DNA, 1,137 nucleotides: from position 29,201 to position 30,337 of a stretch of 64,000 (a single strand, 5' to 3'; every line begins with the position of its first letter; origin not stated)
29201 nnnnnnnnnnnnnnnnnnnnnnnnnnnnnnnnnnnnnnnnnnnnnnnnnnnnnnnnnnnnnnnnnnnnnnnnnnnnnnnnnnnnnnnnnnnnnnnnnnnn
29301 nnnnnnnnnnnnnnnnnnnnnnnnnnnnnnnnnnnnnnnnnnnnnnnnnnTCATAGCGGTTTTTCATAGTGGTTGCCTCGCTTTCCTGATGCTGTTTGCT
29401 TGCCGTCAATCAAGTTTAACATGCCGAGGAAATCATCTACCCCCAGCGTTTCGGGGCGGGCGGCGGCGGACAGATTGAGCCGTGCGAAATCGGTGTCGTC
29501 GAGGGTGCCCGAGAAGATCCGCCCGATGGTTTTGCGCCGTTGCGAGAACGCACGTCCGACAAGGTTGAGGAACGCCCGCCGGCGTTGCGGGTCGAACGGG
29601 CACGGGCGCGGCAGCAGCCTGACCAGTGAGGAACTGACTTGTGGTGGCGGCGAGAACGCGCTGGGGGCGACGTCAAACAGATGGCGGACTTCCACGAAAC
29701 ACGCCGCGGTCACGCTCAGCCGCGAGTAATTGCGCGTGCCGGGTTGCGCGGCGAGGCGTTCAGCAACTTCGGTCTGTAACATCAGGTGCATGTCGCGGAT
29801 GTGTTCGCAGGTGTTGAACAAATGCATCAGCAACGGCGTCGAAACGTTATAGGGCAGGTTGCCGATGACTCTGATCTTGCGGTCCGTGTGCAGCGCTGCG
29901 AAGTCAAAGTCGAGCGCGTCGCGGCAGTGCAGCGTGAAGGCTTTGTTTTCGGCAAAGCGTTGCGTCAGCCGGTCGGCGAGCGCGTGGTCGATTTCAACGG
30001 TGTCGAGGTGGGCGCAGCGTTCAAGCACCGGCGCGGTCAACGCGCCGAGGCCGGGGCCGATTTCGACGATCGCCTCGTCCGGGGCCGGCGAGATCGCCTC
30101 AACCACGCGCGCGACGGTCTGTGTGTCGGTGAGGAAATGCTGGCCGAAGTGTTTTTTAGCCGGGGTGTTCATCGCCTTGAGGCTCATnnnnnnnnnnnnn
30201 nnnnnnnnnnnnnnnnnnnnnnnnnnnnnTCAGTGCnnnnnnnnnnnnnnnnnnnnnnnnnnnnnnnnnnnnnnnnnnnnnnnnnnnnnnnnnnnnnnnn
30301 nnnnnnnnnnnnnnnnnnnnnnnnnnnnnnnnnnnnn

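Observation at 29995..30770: Triple tandem copy of the ksgA/rsmA 5' end and leader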

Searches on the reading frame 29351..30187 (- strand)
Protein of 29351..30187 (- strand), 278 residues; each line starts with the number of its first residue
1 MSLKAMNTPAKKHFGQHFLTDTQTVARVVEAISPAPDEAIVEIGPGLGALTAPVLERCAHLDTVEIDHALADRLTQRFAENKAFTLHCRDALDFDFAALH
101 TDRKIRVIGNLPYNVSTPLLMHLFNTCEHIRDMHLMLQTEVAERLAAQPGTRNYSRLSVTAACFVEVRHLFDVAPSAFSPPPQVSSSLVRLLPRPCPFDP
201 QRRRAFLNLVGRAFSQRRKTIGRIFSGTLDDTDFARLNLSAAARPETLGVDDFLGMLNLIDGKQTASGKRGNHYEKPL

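Call 7: find_related_loci(query=window:29351-30187:-, collection=genome_contigs, flank=10000)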
Query window:29351-30187:- (278 aa) in genome_contigs; peptide patterns used: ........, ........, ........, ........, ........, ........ (x = any residue, [..] = any of these).
326 stretches matched a pattern; 164 encode a relative of the query (tblastn E <= 1e-3); the best 80 are kept; 80 distinct loci.
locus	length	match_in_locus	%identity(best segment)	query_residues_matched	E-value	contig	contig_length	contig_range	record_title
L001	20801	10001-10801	76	4-270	7e-133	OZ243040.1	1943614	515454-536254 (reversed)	MAG: Candidatus Oxydemutatoraceae bacterium isolate d409439e-bbe9-4395-9690-5ca113de89f6 genome assembly, chromosome: 1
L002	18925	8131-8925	45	10-273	4e-68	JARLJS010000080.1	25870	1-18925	MAG: Nevskia sp. isolate MAG_CA22 MetaCoAG_Bin_22_Anoxic_k141_623413, whole genome shotgun sequence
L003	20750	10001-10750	47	10-258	4e-67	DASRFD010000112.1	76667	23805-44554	MAG TPA_asm: Nevskia sp. isolate SMAG_U10023 k141_289239, whole genome shotgun sequence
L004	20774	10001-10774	47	11-267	6e-66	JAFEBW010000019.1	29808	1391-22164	MAG: Proteobacteria bacterium isolate SZAS-104 LIN-344__19__length-29808, whole genome shotgun sequence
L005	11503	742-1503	44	6-258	2e-64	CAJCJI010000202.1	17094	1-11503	Verrucomicrobia bacterium isolate MOSS_genome_mining.1 genome assembly, contig: k119_107527, whole genome shotgun sequen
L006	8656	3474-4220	43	11-258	3e-64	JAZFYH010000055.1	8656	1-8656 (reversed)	MAG: Gammaproteobacteria bacterium isolate MT5bin.24 MT5bin.24_55, whole genome shotgun sequence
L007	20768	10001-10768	43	4-258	5e-64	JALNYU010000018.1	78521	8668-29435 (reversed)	MAG: Nevskia sp. isolate SO_2017_GW1 bin 205 NODE_1922_length_78521_cov_24.838521_OW334_2017, whole genome shotgun seque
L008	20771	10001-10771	45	11-267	9e-64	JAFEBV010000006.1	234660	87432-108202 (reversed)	MAG: Proteobacteria bacterium isolate SZAS-103 LIN-330__6__length-234660, whole genome shotgun sequence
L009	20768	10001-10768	44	6-260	1e-62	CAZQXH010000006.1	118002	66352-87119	MAG TPA_asm: uncultured Coxiellaceae bacterium isolate SRP193066_co1_174 genome assembly, contig: NODE_205_length_118002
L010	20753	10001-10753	47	10-258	3e-62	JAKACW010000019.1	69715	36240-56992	MAG: Proteobacteria bacterium isolate WH4.bin33 NODE_247_length_69715_cov_2.355521, whole genome shotgun sequence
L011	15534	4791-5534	45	10-256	3e-62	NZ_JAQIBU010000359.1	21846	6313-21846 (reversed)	MAG: Oleiagrimonas sp. isolate GH2 k119_106380, whole genome shotgun sequence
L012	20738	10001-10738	46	10-253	7e-62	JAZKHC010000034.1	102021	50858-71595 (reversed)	MAG: Pseudomonadota bacterium isolate DC_RB_04_SPN110320-bin077_1 DCRB04SPN_B077_1_000000000034, whole genome shotgun se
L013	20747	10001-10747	46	11-258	1e-61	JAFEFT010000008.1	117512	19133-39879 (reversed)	MAG: Proteobacteria bacterium isolate SZAS TMP-107 PROT-AMP-10__8__length-117512, whole genome shotgun sequence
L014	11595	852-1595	45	10-259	1e-61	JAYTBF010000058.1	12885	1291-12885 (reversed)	MAG: Burkholderiales bacterium isolate GFS_14130 GFS_14130_57, whole genome shotgun sequence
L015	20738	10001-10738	46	10-254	2e-61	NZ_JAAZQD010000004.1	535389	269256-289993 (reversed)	Oleiagrimonas citrea strain MEBiC09124 NODE_4_length_535389_cov_20.834799_cov_20.834799, whole genome shotgun sequence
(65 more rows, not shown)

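Call 17: find_related_loci(query=window:29351-30187:-, collection=metagenome_contigs, flank=10000)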
Query window:29351-30187:- (278 aa) in metagenome_contigs; peptide patterns used: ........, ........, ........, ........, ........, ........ (x = any residue, [..] = any of these).
329 stretches matched a pattern; 146 encode a relative of the query (tblastn E <= 1e-3); the best 80 are kept; 80 distinct loci.
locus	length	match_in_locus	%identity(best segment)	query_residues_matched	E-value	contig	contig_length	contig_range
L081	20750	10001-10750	47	10-258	2e-67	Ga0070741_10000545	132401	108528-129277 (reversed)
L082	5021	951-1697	47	10-256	5e-65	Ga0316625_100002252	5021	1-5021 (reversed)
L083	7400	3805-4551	47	10-256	4e-65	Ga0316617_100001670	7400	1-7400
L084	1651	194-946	47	10-258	5e-67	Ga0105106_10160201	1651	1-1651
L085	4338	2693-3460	43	4-258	2e-64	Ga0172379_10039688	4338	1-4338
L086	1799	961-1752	43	6-267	7e-66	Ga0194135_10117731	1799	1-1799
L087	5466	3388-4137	46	6-253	2e-63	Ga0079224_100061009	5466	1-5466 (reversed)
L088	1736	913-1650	45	10-253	1e-64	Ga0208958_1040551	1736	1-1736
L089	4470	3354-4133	42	11-268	1e-59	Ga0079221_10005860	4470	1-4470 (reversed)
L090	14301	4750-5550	42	6-270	1e-59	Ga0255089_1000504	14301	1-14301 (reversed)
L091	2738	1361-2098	45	10-253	4e-59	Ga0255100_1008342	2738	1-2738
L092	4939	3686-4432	44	11-258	2e-58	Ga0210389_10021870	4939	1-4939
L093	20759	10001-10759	43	6-254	4e-58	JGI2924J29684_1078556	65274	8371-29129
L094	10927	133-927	42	5-266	1e-57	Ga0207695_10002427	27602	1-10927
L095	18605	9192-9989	42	5-266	1e-57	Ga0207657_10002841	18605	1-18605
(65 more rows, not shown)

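Call 18: find_homologous_proteins(query=window:29351-30187:-, max_evalue=1e-20)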
Query window:29351-30187:- (278 aa): 7971 proteins with E <= 1e-20 among 8000 candidates; the best 120 are listed.
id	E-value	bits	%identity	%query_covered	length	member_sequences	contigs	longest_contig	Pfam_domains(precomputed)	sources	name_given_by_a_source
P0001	2.5e-183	626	100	100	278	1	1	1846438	PF00398.27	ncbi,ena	-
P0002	1.5e-129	449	79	93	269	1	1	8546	PF00398.27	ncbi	-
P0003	2.8e-127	442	76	95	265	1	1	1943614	PF00398.27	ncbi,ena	-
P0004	8.5e-124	430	77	93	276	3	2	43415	PF00398.27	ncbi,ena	-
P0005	1.2e-117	410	74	93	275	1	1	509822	PF00398.27,PF13649.13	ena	-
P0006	1.5e-114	400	71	94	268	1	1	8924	PF00398.27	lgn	-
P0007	6.5e-112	391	64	98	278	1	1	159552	PF00398.27,PF13489.13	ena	-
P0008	8.0e-109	381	64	92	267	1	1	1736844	PF00398.27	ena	-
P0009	1.1e-108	381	64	95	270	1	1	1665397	PF00398.27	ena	-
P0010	2.5e-106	373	67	93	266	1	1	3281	PF00398.27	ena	-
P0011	4.9e-101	356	62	98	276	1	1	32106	PF00398.27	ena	-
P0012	7.6e-99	349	60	95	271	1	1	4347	PF00398.27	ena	-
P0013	2.1e-98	347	60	94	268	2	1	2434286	PF00398.27,PF13649.13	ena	-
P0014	2.1e-94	334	59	91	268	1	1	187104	PF00398.27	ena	-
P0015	1.9e-92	328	59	94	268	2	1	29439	PF00398.27,PF13649.13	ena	-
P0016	1.1e-70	256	49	93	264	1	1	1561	PF00398.27,PF13649.13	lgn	-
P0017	1.4e-70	256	49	91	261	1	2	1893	PF00398.27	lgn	-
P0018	1.7e-70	256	49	91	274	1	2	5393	PF00398.27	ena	-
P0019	4.8e-70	254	48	92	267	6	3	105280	PF00398.27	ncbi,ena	-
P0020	5.0e-70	254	49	91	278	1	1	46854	PF00398.27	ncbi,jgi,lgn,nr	ncbi:MAG: 16S rRNA (adenine(1518)-N(6)/adenine(1519)-N(6))-dimethyltransferase RsmA [Candidatus Accu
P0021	1.2e-69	253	51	90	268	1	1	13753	PF00398.27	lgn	-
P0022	1.6e-69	253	51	90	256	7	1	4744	PF00398.27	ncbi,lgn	-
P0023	3.8e-69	251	47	92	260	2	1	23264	PF00398.27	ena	-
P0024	4.0e-69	251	51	90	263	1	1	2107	PF00398.27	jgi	jgi:16S rRNA (adenine1518-N6/adenine1519-N6)-dimethyltransferase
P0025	4.7e-69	251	46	92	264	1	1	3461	PF00398.27,PF13649.13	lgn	-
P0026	7.2e-69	250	47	97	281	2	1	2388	PF00398.27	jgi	-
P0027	1.1e-68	250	50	92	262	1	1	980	PF00398.27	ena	-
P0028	1.3e-68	250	48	90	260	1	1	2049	PF00398.27,PF13649.13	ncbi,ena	-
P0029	1.3e-68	250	48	92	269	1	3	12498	PF00398.27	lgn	-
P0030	1.6e-68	249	48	95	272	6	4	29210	PF00398.27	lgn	-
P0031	1.9e-68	249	49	91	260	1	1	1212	PF00398.27,PF13649.13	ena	-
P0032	2.1e-68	249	49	91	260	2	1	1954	PF00398.27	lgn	-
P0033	2.1e-68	249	49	94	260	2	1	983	PF00398.27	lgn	-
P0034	2.3e-68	249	54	86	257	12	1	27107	PF00398.27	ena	-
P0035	3.0e-68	248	52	86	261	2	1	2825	PF00398.27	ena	-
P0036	3.2e-68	248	47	92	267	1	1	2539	PF00398.27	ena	-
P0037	3.6e-68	248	51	87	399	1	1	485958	PF00398.27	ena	-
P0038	3.8e-68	248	44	93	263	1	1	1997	PF00398.27,PF13649.13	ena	-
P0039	4.5e-68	248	50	90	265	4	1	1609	PF00398.27,PF05401.17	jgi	jgi:16S rRNA (adenine1518-N6/adenine1519-N6)-dimethyltransferase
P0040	5.0e-68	248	53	90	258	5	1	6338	PF00398.27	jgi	jgi:16S rRNA (adenine1518-N6/adenine1519-N6)-dimethyltransferase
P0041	5.2e-68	248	47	91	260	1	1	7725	PF00398.27,PF13649.13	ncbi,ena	-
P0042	6.2e-68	247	47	91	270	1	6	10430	PF00398.27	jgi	jgi:16S rRNA (adenine1518-N6/adenine1519-N6)-dimethyltransferase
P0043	7.3e-68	247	51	89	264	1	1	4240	PF00398.27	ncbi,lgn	ncbi:MAG: 16S rRNA (adenine(1518)-N(6)/adenine(1519)-N(6))-dimethyltransferase RsmA [Thiobacillaceae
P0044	7.8e-68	247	48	91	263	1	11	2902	PF00398.27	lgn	-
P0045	8.1e-68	247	46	95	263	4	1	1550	PF00398.27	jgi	jgi:16S rRNA (adenine1518-N6/adenine1519-N6)-dimethyltransferase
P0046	9.5e-68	247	49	91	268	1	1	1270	PF00398.27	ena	-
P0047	1.2e-67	246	47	92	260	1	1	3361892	PF00398.27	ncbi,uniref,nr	ncbi:16S rRNA (adenine(1518)-N(6)/adenine(1519)-N(6))-dimethyltransferase RsmA [Sulfuriferula nivali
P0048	1.3e-67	246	49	92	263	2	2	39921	PF00398.27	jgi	-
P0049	1.4e-67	246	48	95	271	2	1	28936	PF00398.27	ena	-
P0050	1.4e-67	246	49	90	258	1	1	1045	PF00398.27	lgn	-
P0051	1.5e-67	246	47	93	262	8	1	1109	PF00398.27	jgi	-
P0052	1.6e-67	246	50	91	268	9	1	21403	PF00398.27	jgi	-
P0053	1.8e-67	246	46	91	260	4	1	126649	PF00398.27,PF13649.13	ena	-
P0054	2.1e-67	246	49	90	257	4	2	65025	PF00398.27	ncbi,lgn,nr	ncbi:MAG TPA: 16S rRNA (adenine(1518)-N(6)/adenine(1519)-N(6))-dimethyltransferase RsmA [Steroidobac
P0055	2.1e-67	246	49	92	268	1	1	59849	PF00398.27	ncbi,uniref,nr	ncbi:16S rRNA (adenine(1518)-N(6)/adenine(1519)-N(6))-dimethyltransferase [Kineobactrum sediminis]|u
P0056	2.1e-67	246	48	88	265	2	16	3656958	PF00398.27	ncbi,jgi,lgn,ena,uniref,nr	ncbi:rRNA methyltransferase [Candidatus Tenderia electrophaga]|jgi:16S rRNA (adenine1518-N6/adenine1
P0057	2.8e-67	245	51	91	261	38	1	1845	PF00398.27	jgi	-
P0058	3.0e-67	245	49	87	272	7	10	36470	PF00398.27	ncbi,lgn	-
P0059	3.0e-67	245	48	93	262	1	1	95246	PF00398.27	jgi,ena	-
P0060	3.7e-67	245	48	93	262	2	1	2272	PF00398.27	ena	-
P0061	3.8e-67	245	50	92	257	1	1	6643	PF00398.27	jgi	jgi:16S rRNA (adenine1518-N6/adenine1519-N6)-dimethyltransferase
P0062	4.3e-67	245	49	91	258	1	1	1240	PF00398.27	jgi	jgi:16S rRNA (adenine1518-N6/adenine1519-N6)-dimethyltransferase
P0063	4.9e-67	244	48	92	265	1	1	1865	PF00398.27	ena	-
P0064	5.5e-67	244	50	92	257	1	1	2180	PF00398.27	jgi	jgi:16S rRNA (adenine1518-N6/adenine1519-N6)-dimethyltransferase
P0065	5.9e-67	244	51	89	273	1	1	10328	PF00398.27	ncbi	-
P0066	6.5e-67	244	48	92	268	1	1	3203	PF00398.27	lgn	-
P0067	6.6e-67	244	48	92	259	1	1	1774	PF00398.27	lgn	-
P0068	6.7e-67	244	48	93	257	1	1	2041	PF00398.27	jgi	jgi:16S rRNA (adenine1518-N6/adenine1519-N6)-dimethyltransferase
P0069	6.9e-67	244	49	91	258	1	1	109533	PF00398.27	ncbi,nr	ncbi:MAG: 16S rRNA (adenine(1518)-N(6)/adenine(1519)-N(6))-dimethyltransferase RsmA [Burkholderiales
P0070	7.1e-67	244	52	88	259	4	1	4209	PF00398.27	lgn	-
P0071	7.3e-67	244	52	88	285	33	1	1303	PF00398.27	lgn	-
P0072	7.6e-67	244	50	90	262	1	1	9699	PF00398.27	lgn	-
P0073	7.6e-67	244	50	86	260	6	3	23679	PF00398.27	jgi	jgi:16S rRNA (adenine1518-N6/adenine1519-N6)-dimethyltransferase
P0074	7.6e-67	244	46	90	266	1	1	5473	PF00398.27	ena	-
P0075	7.8e-67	244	47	98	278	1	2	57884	PF00398.27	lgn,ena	-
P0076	7.9e-67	244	47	93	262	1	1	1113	PF00398.27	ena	-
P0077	8.1e-67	244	51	90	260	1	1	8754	PF00398.27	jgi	jgi:16S rRNA (adenine1518-N6/adenine1519-N6)-dimethyltransferase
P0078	9.6e-67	243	48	91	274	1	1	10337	PF00398.27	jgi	jgi:16S rRNA (adenine1518-N6/adenine1519-N6)-dimethyltransferase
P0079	9.7e-67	243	47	91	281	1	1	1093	PF00398.27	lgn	-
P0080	9.9e-67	243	49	90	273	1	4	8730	PF00398.27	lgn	-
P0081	9.9e-67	243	47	91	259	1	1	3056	PF00398.27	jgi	-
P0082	1.0e-66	243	51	88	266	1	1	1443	PF00398.27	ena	-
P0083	1.0e-66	243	52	86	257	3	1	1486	PF00398.27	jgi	-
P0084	1.1e-66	243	47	93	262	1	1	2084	PF00398.27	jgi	jgi:16S rRNA (adenine1518-N6/adenine1519-N6)-dimethyltransferase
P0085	1.1e-66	243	47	89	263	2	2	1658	PF00398.27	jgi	jgi:16S rRNA (adenine1518-N6/adenine1519-N6)-dimethyltransferase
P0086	1.2e-66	243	45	93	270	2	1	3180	PF00398.27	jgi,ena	-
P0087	1.3e-66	243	48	91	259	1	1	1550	PF00398.27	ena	-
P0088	1.3e-66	243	47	91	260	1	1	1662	PF00398.27,PF13649.13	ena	-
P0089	1.3e-66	243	50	93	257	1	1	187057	PF00398.27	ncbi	-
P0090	1.5e-66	243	49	89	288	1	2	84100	PF00398.27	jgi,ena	-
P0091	1.5e-66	243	51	89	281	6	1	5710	PF00398.27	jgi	-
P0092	1.6e-66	243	48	91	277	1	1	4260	PF00398.27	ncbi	-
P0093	1.6e-66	243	47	93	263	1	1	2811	PF00398.27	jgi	jgi:16S rRNA (adenine1518-N6/adenine1519-N6)-dimethyltransferase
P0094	1.7e-66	243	50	91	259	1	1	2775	PF00398.27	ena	-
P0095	1.7e-66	243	48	90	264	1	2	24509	PF00398.27,PF05401.17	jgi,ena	-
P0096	1.9e-66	242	47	92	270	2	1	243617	PF00398.27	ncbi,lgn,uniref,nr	ncbi:dimethyladenosine transferase [Plasticicumulans lactativorans]|uniref:Ribosomal RNA small subun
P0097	2.1e-66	242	49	91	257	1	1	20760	PF00398.27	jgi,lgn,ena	-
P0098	2.1e-66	242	51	88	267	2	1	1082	PF00398.27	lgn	-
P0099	2.1e-66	242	50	90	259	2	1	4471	PF00398.27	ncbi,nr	ncbi:MAG: 16S rRNA (adenine(1518)-N(6)/adenine(1519)-N(6))-dimethyltransferase RsmA [Candidatus Comp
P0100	2.2e-66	242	47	94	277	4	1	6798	PF00398.27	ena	-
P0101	2.2e-66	242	48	91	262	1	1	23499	PF00398.27,PF13649.13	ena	-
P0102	2.3e-66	242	47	95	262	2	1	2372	PF00398.27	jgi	jgi:16S rRNA (adenine1518-N6/adenine1519-N6)-dimethyltransferase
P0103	2.5e-66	242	47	92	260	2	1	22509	PF00398.27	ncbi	-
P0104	2.7e-66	242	51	90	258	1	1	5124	PF00398.27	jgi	-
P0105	2.8e-66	242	47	93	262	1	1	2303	PF00398.27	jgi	-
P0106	2.8e-66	242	47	92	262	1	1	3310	PF00398.27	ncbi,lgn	-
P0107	2.9e-66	242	48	90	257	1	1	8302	PF00398.27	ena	-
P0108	3.0e-66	242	46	93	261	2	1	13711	PF00398.27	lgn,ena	-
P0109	3.0e-66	242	49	94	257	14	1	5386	PF00398.27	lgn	-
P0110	3.1e-66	242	50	90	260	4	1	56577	PF00398.27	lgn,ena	-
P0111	3.1e-66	242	49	90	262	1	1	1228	PF00398.27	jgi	jgi:16S rRNA (adenine1518-N6/adenine1519-N6)-dimethyltransferase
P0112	3.1e-66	242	44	96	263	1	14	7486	PF00398.27,PF13649.13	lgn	-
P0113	3.5e-66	242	49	91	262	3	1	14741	PF00398.27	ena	-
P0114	3.7e-66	241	48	93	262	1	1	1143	PF00398.27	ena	-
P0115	3.7e-66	241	49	96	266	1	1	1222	PF00398.27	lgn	-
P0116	3.7e-66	241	50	90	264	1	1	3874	PF00398.27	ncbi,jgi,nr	ncbi:MAG: 16S rRNA (adenine(1518)-N(6)/adenine(1519)-N(6))-dimethyltransferase RsmA [Candidatus Accu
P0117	4.0e-66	241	50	90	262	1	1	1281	PF00398.27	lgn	-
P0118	4.1e-66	241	51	90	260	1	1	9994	PF00398.27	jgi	-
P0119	4.2e-66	241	44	93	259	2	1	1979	PF00398.27,PF13649.13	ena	-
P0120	4.2e-66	241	47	89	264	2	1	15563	PF00398.27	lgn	-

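Call 19: find_encoding_contigs(protein=P0001, flank=10000, max_places=5)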
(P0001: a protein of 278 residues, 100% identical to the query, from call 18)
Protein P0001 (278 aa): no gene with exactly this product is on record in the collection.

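Call 20: find_encoding_contigs(protein=P0002, flank=10000, max_places=5)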
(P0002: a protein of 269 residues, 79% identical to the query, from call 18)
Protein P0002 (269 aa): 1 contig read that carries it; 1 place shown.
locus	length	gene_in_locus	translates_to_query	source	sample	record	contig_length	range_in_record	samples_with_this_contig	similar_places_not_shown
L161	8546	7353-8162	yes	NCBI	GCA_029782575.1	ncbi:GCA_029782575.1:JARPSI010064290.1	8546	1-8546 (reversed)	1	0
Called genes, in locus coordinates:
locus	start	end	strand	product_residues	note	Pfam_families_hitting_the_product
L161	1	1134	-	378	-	?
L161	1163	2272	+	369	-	PF01979:Amidohydro_1 (weak)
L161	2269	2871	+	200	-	PF00929:RNase_T, PF16473:Rv2179c-like (faint)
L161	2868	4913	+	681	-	PF19838:LptD_2 (weak), PF04453:LptD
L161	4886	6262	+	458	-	PF13623:SurA_N_2, PF13624:SurA_N_3, PF13145:Rotamase_2 (faint), PF09312:SurA_N, PF13616:Rotamase_3, PF00639:Rotamase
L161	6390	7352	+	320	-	PF04166:PdxA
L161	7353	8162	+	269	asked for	PF00398:RrnaAD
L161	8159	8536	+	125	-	PF04379:DUF525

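Call 21: find_encoding_contigs(protein=P0004, flank=10000, max_places=5)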
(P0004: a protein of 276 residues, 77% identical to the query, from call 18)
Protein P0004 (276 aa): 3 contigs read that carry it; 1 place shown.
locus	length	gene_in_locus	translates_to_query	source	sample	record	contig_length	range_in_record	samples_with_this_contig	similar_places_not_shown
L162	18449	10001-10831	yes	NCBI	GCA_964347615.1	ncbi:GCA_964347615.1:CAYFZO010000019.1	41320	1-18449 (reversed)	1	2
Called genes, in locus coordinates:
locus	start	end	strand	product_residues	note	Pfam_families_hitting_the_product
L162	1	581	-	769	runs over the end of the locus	PF04879:Molybdop_Fe4S4, PF00384:Molybdopterin, PF01568:Molydop_binding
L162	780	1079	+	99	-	PF03795:YCII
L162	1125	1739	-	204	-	PF01227:GTP_cyclohydroI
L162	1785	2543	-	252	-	PF04333:MlaA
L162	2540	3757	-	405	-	PF00764:Arginosuc_synth, PF20979:Arginosuc_syn_C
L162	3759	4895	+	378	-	-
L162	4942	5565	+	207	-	PF00929:RNase_T, PF16473:Rv2179c-like (weak)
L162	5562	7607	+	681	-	PF04453:LptD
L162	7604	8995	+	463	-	PF13623:SurA_N_2, PF13624:SurA_N_3, PF09312:SurA_N, PF13145:Rotamase_2 (faint), PF13616:Rotamase_3, PF00639:Rotamase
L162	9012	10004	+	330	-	PF04166:PdxA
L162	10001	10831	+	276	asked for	PF00398:RrnaAD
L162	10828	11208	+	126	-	PF04379:DUF525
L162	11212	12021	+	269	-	PF00149:Metallophos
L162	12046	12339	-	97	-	PF07883:Cupin_2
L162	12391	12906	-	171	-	PF00186:DHFR_1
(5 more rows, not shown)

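Call 24: find_encoding_contigs(protein=P0005, flank=10000, max_places=3)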
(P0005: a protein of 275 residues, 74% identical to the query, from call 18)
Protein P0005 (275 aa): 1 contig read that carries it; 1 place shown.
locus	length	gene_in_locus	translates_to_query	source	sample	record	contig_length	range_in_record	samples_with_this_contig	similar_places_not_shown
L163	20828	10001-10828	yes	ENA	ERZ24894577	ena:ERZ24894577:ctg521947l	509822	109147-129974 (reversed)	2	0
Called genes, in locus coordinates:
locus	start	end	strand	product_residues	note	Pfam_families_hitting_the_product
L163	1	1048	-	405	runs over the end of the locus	PF00764:Arginosuc_synth, PF20979:Arginosuc_syn_C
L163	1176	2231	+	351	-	PF01979:Amidohydro_1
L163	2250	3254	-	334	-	-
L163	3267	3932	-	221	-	PF00535:Glycos_transf_2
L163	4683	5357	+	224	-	PF00929:RNase_T, PF16473:Rv2179c-like (faint)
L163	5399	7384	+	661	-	PF19838:LptD_2, PF04453:LptD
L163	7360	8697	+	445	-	PF13623:SurA_N_2, PF13624:SurA_N_3, PF09312:SurA_N, PF13145:Rotamase_2 (faint), PF13616:Rotamase_3, PF00639:Rotamase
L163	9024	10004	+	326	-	PF04166:PdxA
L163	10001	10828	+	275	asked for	PF00398:RrnaAD, PF13649:Methyltransf_25 (faint)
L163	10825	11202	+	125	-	PF04379:DUF525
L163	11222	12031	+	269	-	PF00149:Metallophos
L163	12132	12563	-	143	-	PF02472:ExbD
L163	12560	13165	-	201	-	PF01618:MotA_ExbB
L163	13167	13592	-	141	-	-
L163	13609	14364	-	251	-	PF03544:TonB_C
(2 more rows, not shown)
